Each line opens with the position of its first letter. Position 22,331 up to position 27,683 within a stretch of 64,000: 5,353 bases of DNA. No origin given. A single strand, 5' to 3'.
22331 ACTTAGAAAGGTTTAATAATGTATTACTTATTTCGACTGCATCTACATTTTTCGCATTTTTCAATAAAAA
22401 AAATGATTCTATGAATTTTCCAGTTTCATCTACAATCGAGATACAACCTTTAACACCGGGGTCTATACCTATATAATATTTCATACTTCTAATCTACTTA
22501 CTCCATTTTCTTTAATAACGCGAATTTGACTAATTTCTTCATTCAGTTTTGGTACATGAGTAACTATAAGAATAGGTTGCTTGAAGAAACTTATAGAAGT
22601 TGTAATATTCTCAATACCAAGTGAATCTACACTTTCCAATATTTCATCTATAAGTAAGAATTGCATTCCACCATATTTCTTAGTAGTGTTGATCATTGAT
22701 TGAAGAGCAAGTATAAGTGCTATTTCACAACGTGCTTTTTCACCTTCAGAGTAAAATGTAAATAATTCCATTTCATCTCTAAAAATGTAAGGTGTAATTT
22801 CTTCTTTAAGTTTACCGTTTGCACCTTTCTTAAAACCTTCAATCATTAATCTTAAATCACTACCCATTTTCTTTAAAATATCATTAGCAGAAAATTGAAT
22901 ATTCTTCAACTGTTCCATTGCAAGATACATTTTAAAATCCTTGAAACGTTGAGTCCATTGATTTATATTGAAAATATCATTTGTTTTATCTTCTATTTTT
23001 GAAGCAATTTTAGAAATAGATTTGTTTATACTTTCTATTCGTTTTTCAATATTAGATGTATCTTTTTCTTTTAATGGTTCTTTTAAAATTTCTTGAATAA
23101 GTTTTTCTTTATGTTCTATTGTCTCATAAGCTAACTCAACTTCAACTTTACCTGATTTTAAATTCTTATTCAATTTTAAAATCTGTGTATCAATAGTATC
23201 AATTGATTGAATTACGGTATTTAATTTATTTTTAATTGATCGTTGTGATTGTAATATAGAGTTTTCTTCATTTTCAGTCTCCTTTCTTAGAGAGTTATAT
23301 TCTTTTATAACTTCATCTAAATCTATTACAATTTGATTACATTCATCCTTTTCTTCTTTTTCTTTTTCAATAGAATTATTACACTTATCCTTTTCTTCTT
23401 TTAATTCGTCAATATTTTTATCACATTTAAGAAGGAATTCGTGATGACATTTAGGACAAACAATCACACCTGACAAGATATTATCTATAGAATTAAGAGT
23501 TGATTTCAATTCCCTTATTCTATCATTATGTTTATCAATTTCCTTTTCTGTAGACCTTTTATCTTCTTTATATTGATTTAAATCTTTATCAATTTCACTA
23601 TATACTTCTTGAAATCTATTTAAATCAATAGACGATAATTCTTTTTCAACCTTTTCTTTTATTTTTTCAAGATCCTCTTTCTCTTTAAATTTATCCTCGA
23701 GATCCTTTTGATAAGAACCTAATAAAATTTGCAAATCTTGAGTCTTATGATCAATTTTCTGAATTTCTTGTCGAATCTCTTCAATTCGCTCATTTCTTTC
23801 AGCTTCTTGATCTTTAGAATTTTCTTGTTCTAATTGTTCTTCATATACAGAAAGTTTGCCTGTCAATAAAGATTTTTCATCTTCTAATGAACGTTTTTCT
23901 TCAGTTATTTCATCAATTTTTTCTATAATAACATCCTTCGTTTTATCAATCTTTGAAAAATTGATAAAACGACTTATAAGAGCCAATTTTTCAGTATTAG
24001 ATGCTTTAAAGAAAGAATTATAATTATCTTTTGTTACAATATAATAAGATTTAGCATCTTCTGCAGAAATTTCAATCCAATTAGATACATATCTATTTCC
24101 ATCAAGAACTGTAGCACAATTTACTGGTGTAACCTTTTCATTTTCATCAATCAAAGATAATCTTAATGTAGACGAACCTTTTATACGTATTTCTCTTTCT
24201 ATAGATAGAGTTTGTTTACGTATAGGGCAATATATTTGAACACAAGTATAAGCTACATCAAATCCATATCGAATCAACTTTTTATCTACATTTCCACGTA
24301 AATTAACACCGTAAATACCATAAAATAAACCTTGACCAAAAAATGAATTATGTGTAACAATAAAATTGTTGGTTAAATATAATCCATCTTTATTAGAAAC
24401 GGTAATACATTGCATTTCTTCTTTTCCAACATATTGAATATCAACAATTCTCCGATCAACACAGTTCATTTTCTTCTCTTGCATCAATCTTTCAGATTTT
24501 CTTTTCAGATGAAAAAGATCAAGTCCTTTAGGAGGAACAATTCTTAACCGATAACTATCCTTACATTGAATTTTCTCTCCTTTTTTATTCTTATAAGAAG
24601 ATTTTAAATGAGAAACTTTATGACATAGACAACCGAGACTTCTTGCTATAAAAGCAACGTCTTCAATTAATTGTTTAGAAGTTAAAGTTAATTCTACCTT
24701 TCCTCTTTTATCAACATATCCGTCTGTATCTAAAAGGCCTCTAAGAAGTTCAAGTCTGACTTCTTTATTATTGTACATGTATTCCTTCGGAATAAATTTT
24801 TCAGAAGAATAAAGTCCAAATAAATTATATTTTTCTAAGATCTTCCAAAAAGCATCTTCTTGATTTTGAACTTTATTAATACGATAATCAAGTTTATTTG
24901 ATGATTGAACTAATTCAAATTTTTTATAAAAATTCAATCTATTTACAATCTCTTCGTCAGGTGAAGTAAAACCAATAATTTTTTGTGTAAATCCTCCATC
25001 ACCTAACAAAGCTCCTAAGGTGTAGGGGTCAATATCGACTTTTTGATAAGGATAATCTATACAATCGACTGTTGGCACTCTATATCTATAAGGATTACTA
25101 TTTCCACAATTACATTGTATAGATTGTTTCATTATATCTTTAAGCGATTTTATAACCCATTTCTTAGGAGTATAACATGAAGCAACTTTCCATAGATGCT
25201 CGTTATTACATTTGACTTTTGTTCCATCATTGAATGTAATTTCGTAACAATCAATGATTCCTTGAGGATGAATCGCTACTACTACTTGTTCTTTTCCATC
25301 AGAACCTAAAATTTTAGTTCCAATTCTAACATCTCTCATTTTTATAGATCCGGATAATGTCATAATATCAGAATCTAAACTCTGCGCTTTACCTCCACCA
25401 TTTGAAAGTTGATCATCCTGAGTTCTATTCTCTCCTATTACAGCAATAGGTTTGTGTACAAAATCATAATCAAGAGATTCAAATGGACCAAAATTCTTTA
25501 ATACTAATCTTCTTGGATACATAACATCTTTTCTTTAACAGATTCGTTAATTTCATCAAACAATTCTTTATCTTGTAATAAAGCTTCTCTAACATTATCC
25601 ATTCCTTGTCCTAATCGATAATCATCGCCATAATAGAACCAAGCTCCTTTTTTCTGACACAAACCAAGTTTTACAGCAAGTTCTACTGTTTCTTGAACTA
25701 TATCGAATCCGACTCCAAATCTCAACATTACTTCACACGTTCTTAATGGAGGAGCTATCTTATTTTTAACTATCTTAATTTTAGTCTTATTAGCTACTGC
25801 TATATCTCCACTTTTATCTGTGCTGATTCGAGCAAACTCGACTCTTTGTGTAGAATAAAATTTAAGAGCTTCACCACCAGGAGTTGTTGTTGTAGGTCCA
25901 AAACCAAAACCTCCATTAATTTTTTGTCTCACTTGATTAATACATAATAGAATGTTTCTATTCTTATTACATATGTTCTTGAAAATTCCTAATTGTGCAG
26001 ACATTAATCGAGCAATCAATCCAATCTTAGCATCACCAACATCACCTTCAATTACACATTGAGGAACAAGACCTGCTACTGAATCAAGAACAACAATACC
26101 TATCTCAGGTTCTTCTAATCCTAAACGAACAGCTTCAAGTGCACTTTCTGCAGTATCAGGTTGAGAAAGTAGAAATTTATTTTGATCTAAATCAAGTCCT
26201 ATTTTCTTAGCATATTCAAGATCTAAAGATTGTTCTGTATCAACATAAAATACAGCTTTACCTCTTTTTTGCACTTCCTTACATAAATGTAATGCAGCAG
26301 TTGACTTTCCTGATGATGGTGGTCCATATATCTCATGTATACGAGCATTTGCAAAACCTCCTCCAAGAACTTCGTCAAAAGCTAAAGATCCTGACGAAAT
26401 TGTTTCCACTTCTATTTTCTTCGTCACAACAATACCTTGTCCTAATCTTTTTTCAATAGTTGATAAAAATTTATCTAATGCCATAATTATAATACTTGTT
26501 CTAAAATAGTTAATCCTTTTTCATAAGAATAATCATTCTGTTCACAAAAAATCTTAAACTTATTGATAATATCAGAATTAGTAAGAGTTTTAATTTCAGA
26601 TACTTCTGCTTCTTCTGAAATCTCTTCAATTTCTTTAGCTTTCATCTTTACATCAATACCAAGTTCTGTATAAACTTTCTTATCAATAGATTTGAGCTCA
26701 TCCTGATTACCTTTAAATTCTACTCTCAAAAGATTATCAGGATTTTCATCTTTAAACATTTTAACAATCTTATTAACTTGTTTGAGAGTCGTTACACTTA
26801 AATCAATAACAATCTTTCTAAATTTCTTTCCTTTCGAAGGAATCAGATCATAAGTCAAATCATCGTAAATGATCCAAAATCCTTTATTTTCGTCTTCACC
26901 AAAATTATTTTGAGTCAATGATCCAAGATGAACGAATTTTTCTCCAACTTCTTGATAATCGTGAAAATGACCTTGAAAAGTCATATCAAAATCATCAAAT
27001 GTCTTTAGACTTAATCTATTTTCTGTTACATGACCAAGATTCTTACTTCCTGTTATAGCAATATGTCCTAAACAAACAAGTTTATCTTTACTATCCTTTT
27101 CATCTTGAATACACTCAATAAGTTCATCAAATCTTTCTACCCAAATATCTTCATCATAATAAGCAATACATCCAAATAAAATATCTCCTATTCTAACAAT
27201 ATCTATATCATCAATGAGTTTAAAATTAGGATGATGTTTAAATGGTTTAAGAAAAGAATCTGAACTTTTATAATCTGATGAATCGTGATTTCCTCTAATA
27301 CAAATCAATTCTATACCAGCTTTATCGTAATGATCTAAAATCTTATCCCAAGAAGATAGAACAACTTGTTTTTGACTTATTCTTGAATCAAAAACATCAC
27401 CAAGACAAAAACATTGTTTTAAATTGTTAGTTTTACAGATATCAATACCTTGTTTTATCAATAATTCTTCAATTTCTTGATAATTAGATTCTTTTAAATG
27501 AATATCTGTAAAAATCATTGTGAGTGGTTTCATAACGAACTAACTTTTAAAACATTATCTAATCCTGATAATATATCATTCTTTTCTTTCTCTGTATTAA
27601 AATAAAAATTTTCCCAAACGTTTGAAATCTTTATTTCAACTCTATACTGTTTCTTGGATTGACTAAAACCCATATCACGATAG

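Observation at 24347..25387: Intein with class 3 hallmarks (Ala1 plus Trp-Cys-Thr triplet) in the Walker A loop of the Rad50/SbcC-like ATPase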

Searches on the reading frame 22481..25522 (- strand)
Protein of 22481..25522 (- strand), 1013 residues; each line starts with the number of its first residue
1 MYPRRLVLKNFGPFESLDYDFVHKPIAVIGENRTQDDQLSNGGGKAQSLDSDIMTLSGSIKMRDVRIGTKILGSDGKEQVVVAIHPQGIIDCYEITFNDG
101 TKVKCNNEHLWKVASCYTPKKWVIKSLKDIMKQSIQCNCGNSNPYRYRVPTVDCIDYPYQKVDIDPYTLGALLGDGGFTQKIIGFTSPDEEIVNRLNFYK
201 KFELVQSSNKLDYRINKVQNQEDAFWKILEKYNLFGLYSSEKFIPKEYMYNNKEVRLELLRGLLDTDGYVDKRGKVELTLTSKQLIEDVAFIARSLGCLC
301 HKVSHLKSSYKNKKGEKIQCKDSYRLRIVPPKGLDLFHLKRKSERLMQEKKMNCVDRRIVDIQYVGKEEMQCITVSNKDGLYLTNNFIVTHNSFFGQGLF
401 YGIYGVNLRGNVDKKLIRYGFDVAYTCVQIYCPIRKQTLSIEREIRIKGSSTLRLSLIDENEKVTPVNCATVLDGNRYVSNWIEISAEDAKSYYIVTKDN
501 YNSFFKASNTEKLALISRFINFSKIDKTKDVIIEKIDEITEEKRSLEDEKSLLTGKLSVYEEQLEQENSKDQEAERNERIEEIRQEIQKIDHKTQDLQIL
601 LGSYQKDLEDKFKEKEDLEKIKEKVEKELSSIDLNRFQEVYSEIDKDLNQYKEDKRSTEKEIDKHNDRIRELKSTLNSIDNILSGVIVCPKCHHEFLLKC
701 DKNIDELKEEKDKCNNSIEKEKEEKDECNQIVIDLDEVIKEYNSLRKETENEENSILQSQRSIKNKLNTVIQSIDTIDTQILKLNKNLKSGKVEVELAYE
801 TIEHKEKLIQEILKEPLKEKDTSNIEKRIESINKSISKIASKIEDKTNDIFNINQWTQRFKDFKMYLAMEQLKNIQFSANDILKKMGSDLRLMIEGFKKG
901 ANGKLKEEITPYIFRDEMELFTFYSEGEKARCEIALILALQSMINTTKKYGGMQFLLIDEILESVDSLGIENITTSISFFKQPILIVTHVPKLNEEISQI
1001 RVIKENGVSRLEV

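Call 3: search_protein_families(library=pfam, proteins=[window:22481-25522:-], max_evalue=0.1)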
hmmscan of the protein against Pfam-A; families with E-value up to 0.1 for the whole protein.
window:22481-25522:- (1013 aa): 6 families
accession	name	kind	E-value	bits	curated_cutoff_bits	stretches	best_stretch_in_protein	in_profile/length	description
PF14528.11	LAGLIDADG_3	-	4e-09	37.1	22.5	1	254-298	1-48/82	LAGLIDADG-like domain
PF05204.19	Hom_end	-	8.5e-08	32.7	21.1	1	244-325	2-81/110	Homing endonuclease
PF02463.25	SMC_N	-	0.00092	19.1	40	1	827-1004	87-213/220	RecF/RecN/SMC N terminal domain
PF14890.11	Intein_splicing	-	0.0014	18.9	35.8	1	80-392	38-155/155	Intein splicing domain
PF05203.21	Hom_end_hint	-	0.0059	17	32.1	1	53-109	8-62/228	Hom_end-associated Hint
PF10018.14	Med4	-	0.01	15.9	26.9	1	574-634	25-86/190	Vitamin-D-receptor interacting Mediator subunit 4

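Call 66: search_protein_representatives(protein=window:22484-25522:-)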
Query: 1013 residues. Proteins with E-value up to 0.001 (for the whole library): 20241; up to 1e-10: 15304; up to 1e-30: 5479. The best 150 are listed.
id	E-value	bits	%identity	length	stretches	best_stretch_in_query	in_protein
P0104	1.4e-208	711.7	55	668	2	392-1012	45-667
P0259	1.6e-159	549.3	41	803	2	357-1012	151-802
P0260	1.1e-128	447.3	42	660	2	397-1011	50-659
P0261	5.6e-127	441.6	41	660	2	397-1011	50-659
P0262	1.2e-119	417.4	40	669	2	397-1011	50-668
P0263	3.5e-119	415.8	58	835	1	40-395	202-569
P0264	1.9e-116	406.7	40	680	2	398-1011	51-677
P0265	8.1e-115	401.4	41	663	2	393-1011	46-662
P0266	3.5e-112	392.6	38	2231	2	42-395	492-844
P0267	3.8e-111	389.2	39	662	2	396-1010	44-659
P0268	8.5e-107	374.8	38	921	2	42-397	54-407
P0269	6.3e-106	371.9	31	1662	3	40-393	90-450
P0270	2.3e-104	366.8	39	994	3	42-396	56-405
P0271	2.3e-104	366.8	37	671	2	396-1012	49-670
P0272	6.6e-100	352.0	41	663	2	395-1012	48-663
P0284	8.1e-91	321.9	35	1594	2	42-400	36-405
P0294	2.4e-85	303.8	34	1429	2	41-395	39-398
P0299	2.0e-83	297.5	35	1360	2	42-400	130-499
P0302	5.7e-83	296.0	34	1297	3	42-394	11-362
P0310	4.2e-81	289.8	31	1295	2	15-393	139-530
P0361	1.8e-67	244.7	34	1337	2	41-400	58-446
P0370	1.2e-66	241.9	33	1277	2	43-402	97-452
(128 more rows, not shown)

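Call 69: search_protein_families(library=pfam, proteins=[P0284, P0294, P0302, P0361, P0370, P0299, P0310], max_evalue=0.0001)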
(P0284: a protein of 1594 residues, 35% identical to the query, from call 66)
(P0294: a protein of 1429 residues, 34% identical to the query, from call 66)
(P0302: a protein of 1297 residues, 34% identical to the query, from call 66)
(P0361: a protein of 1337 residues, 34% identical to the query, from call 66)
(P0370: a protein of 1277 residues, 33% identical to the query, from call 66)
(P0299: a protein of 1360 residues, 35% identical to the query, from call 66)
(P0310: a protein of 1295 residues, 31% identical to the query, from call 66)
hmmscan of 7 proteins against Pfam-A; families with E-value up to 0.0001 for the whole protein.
P0284 (1594 aa): 2 families
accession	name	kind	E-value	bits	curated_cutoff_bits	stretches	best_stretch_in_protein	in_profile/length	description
PF14528.11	LAGLIDADG_3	-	2.7e-19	69.7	22.5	2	261-324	2-71/82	LAGLIDADG-like domain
PF05204.19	Hom_end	-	6.2e-10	39.6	21.1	1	961-1038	8-85/110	Homing endonuclease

P0294 (1429 aa): 7 families
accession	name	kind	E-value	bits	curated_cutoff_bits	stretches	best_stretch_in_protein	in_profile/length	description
PF01555.25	N6_N4_Mtase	-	2.1e-19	70.8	26.7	1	1323-1410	142-217/221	DNA methylase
PF14528.11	LAGLIDADG_3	-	8.3e-16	58.5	22.5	2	264-311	6-55/82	LAGLIDADG-like domain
PF00271.37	Helicase_C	-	8.2e-10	39.4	23.5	1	631-729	11-110/110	Helicase conserved C-terminal domain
PF05204.19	Hom_end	-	5.4e-07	30.2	21.1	0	249-321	2-75/110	Homing endonuclease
PF05203.21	Hom_end_hint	-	2.1e-06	28.3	32.1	0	920-967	4-51/228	Hom_end-associated Hint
PF13403.11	Hint_2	-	4.7e-05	24.2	28.4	0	920-957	5-42/147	Hint domain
PF00176.29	SNF2-rel_dom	-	5.8e-05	22.8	24.9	0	444-524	103-185/290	SNF2-related domain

P0302 (1297 aa): 3 families
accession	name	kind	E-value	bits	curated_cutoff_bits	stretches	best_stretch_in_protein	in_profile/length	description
PF14528.11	LAGLIDADG_3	-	6.4e-17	62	22.5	1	733-801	3-76/82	LAGLIDADG-like domain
PF00271.37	Helicase_C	-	1.9e-15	57.5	23.5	1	1060-1173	2-109/110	Helicase conserved C-terminal domain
PF00176.29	SNF2-rel_dom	-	5.6e-15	55.6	24.9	1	893-1041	157-288/290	SNF2-related domain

P0361 (1337 aa): 7 families
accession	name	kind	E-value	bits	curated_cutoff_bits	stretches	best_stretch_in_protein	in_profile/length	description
PF07724.20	AAA_2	-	3.5e-30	105.6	27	1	1065-1214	15-164/166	AAA domain (Cdc48 subfamily)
PF14528.11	LAGLIDADG_3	-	4.9e-23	81.6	22.5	2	294-355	1-61/82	LAGLIDADG-like domain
PF05204.19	Hom_end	-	1.2e-14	54.8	21.1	2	284-370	2-87/110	Homing endonuclease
PF00004.35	AAA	-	2e-08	35.2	21.2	1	447-555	20-126/131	ATPase family associated with various cellular activities (AAA)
PF07728.20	AAA_5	-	4e-06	27.3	22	0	1112-1165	65-125/139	AAA domain (dynein-related subfamily)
PF13191.12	AAA_16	-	9.1e-06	26.7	32.6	0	30-77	2-53/167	AAA ATPase domain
PF10431.15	ClpB_D2-small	-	1.5e-05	25.4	21.9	1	1222-1296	1-71/81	C-terminal, D2-small domain, of ClpB protein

P0370 (1277 aa): 3 families
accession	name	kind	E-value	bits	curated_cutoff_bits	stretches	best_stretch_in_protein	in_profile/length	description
PF14528.11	LAGLIDADG_3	-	3.5e-11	43.7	22.5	0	314-359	4-52/82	LAGLIDADG-like domain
PF05203.21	Hom_end_hint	-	4e-05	24.2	32.1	0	106-154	7-54/228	Hom_end-associated Hint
PF05204.19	Hom_end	-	9.6e-05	22.9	21.1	0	742-797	19-78/110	Homing endonuclease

P0299 (1360 aa): 2 families
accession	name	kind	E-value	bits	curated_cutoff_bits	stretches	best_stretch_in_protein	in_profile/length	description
PF14528.11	LAGLIDADG_3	-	3.3e-21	75.8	22.5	2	803-866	6-71/82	LAGLIDADG-like domain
PF05204.19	Hom_end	-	5.9e-09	36.5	21.1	0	795-856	9-73/110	Homing endonuclease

P0310 (1295 aa): 2 families
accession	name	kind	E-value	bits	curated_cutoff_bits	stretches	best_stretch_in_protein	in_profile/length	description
PF14528.11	LAGLIDADG_3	-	1.2e-16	61.1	22.5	1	777-837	3-66/82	LAGLIDADG-like domain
PF05204.19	Hom_end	-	1.7e-10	41.4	21.1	0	765-826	2-65/110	Homing endonuclease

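Call 76: find_encoding_contigs(protein=P0263, flank=10000, max_places=3)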
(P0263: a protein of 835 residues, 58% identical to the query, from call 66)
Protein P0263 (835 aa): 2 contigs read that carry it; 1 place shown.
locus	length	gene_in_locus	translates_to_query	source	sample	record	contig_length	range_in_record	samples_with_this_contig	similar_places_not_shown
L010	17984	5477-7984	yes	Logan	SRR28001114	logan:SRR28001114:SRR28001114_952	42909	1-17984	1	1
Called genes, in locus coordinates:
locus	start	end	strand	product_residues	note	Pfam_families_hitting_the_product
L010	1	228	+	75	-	?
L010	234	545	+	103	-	-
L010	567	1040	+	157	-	-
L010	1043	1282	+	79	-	-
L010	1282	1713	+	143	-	-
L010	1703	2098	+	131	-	-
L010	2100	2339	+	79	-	-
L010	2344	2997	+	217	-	PF00929:RNase_T (weak)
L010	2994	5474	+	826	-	PF05203:Hom_end_hint, PF17289:Terminase_6C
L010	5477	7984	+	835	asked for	-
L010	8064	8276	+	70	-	-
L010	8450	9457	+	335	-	PF13155:Toprim_2 (weak)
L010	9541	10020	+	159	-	-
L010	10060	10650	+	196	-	PF01242:PTPS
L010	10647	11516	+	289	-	-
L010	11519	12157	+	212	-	PF01227:GTP_cyclohydroI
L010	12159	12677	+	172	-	-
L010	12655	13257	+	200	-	PF13521:AAA_28, PF01712:dNK (weak)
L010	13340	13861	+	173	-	-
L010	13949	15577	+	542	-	PF02811:PHP, PF07733:DNA_pol3_alpha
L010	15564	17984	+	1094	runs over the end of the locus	PF07733:DNA_pol3_alpha, PF17657:DNA_pol3_finger, PF14579:HHH_6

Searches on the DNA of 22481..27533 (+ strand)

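Call 5: search_dna_similar(query=window:22481-27533:+, collection=phages, mode=near, max_rows=15)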
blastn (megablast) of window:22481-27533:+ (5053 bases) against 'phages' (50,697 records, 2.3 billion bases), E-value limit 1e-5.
No match.
